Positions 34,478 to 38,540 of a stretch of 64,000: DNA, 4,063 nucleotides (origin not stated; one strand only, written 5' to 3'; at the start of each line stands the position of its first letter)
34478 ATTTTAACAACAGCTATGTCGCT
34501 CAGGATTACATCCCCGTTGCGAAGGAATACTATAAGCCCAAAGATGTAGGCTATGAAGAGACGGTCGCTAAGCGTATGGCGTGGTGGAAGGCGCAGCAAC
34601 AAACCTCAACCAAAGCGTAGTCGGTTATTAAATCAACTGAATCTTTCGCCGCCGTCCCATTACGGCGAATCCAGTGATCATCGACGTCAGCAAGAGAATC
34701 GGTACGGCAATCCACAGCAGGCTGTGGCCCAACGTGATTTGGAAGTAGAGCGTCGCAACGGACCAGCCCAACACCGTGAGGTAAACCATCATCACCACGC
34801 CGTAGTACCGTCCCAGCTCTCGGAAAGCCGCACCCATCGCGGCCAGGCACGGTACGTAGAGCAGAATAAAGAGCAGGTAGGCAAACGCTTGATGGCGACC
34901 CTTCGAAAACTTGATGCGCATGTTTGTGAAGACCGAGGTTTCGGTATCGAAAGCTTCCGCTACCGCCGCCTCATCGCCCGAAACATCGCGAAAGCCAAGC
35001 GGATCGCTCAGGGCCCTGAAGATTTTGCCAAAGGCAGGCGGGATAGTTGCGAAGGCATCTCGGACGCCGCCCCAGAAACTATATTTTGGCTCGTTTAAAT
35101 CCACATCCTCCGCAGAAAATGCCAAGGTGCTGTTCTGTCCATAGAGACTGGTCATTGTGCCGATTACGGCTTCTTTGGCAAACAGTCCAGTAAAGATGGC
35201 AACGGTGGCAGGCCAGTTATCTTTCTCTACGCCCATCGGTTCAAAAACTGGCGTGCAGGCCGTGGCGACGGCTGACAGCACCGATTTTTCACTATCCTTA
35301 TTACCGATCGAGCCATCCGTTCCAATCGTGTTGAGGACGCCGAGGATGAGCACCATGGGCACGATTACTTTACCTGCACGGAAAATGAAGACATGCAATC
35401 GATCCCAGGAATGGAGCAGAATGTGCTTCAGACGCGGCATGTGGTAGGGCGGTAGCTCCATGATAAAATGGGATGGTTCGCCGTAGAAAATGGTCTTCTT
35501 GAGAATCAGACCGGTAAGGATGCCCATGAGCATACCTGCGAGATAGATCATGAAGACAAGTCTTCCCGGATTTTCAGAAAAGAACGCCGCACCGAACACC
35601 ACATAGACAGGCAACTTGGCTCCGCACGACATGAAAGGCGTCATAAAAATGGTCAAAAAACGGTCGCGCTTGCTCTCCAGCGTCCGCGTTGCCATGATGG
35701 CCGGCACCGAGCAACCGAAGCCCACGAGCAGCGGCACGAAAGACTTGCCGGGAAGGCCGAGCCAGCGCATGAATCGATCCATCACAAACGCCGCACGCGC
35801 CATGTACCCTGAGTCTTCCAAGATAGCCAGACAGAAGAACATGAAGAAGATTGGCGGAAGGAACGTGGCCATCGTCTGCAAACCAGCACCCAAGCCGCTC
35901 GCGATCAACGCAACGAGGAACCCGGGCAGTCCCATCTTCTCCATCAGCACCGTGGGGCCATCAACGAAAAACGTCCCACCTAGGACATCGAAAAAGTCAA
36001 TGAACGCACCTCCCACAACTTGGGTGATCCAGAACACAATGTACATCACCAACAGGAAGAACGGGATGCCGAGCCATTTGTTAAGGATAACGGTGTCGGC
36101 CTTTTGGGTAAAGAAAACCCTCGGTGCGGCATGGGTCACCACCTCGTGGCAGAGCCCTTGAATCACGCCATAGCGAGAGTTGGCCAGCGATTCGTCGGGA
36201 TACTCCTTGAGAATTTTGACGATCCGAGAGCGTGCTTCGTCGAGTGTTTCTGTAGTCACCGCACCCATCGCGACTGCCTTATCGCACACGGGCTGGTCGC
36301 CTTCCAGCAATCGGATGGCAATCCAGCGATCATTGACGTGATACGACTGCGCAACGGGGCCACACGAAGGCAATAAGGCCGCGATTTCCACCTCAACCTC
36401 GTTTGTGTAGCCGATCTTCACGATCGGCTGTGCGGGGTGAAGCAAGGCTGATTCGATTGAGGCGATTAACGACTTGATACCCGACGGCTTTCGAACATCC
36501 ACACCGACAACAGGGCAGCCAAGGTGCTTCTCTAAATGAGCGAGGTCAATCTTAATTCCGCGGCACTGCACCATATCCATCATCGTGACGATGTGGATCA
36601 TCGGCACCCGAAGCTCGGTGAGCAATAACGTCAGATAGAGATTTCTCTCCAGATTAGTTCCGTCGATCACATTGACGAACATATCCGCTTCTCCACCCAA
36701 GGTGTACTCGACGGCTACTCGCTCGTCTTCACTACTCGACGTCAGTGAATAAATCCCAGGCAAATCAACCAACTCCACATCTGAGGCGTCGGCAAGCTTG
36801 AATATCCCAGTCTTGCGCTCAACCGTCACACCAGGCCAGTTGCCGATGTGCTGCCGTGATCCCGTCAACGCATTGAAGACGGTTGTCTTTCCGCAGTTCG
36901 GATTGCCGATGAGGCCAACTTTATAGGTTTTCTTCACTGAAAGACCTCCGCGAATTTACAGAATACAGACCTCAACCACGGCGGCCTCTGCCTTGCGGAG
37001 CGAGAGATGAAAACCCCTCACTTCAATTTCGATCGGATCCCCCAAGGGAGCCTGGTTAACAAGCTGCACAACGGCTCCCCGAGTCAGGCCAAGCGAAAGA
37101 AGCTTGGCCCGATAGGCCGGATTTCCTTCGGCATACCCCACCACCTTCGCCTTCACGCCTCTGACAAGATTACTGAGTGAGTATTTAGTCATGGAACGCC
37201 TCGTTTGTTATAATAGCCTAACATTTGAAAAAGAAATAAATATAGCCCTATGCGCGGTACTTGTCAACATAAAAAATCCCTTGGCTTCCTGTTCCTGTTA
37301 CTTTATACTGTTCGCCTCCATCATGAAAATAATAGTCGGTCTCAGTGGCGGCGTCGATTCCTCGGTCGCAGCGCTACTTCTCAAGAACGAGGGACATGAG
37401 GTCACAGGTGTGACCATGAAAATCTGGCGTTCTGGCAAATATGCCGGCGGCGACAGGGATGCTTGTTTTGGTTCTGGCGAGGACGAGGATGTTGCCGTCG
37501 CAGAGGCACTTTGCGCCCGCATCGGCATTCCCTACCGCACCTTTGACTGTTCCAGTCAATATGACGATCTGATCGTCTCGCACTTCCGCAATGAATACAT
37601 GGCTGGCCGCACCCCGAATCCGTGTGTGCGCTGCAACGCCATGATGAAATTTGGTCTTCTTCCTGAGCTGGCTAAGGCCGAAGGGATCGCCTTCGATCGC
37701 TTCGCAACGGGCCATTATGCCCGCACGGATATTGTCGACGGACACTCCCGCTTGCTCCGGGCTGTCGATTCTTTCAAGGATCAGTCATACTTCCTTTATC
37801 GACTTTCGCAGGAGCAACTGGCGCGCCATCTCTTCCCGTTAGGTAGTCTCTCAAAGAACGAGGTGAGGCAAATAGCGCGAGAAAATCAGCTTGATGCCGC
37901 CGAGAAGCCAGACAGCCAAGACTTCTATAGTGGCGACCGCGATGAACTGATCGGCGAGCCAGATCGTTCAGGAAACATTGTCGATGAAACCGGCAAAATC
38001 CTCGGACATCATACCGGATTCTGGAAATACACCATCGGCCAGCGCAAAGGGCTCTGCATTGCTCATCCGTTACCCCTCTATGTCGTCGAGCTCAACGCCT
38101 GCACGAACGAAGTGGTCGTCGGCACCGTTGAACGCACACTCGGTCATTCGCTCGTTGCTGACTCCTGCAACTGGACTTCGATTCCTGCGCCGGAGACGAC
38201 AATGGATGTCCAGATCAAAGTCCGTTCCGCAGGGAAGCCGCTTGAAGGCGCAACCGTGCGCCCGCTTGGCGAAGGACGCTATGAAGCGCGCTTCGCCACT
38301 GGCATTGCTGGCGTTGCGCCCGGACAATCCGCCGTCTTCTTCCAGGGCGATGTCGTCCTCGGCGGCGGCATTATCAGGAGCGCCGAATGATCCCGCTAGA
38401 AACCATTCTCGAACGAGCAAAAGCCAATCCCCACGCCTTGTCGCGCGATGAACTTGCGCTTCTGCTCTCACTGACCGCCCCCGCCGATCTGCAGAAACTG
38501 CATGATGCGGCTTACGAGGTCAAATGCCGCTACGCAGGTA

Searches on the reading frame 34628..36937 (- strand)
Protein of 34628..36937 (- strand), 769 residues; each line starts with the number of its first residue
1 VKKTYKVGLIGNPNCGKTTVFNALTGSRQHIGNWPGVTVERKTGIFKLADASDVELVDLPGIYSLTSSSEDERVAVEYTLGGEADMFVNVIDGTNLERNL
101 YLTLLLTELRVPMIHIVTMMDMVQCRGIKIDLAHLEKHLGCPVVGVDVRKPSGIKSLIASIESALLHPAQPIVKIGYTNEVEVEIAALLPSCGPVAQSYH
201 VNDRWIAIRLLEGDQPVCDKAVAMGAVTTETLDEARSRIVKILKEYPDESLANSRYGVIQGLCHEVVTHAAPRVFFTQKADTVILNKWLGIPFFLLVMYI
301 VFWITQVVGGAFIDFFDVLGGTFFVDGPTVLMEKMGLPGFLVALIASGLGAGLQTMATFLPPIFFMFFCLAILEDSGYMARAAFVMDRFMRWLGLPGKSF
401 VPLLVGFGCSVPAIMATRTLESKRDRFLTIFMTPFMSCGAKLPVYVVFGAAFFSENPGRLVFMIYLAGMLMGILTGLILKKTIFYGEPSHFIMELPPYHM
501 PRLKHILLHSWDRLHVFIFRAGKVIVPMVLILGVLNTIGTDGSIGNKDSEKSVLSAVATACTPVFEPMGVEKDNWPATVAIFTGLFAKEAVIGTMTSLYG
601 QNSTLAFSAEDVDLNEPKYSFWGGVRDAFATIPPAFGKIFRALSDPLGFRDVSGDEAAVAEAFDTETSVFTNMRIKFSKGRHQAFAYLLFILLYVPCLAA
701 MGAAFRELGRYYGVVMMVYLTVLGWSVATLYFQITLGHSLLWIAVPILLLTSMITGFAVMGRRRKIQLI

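Call 12: search_protein_families(library=pfam, proteins=[window:34628-36937:-], max_evalue=0.01)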
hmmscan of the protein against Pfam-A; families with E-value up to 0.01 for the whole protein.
window:34628-36937:- (769 aa): 7 families
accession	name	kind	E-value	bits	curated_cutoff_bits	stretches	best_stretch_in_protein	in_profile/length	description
PF02421.24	FeoB_N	-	1.6e-59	200.4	27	1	6-160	2-155/156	Ferrous iron transport protein B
PF07670.19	Gate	-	3e-42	143.7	29.6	2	358-451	3-103/104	Nucleoside recognition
PF07664.17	FeoB_C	-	1.6e-23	82.6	26.6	1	461-513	1-54/54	Ferrous iron transport protein B C terminus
PF01926.29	MMR_HSR1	-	1.5e-19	70.6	21.9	1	6-116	1-110/113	50S ribosome-binding GTPase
PF17910.6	FeoB_Cyto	-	1.9e-15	57.5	23.4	1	177-268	1-90/90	FeoB cytosolic helical domain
PF09439.16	SRPRB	-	0.0079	16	25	0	7-68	6-62/178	Signal recognition particle receptor beta subunit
PF00350.29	Dynamin_N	-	0.0087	16.5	27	0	7-28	1-22/168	Dynamin family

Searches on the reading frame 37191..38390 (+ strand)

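Call 12: search_protein_families(library=pfam, proteins=[window:37191-38390:+], max_evalue=0.01)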
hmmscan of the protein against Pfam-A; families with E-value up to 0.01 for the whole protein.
window:37191-38390:+ (399 aa): 6 families
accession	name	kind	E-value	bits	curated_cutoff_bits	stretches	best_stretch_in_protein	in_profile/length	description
PF03054.22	tRNA_Me_trans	-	1.4e-65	221.2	20.6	1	45-244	1-196/202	tRNA methyl transferase HUP domain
PF20259.3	tRNA_Me_trans_M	-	1.5e-17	63.3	27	1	258-311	10-65/66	tRNA methyl transferase PRC-barrel domain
PF20258.4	tRNA_Me_trans_C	-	1.7e-15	57.5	20.6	1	319-395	2-77/77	Aminomethyltransferase beta-barrel domain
PF02540.23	NAD_synthase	-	3.5e-06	26.8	21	1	45-77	19-53/242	NAD synthase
PF06508.19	QueC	-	0.0016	18.4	22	1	46-76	1-31/210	Queuosine biosynthesis protein QueC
PF24167.1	DUF7411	-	0.0027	17.8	28.7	0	45-77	1-32/194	Family of unknown function (DUF7411)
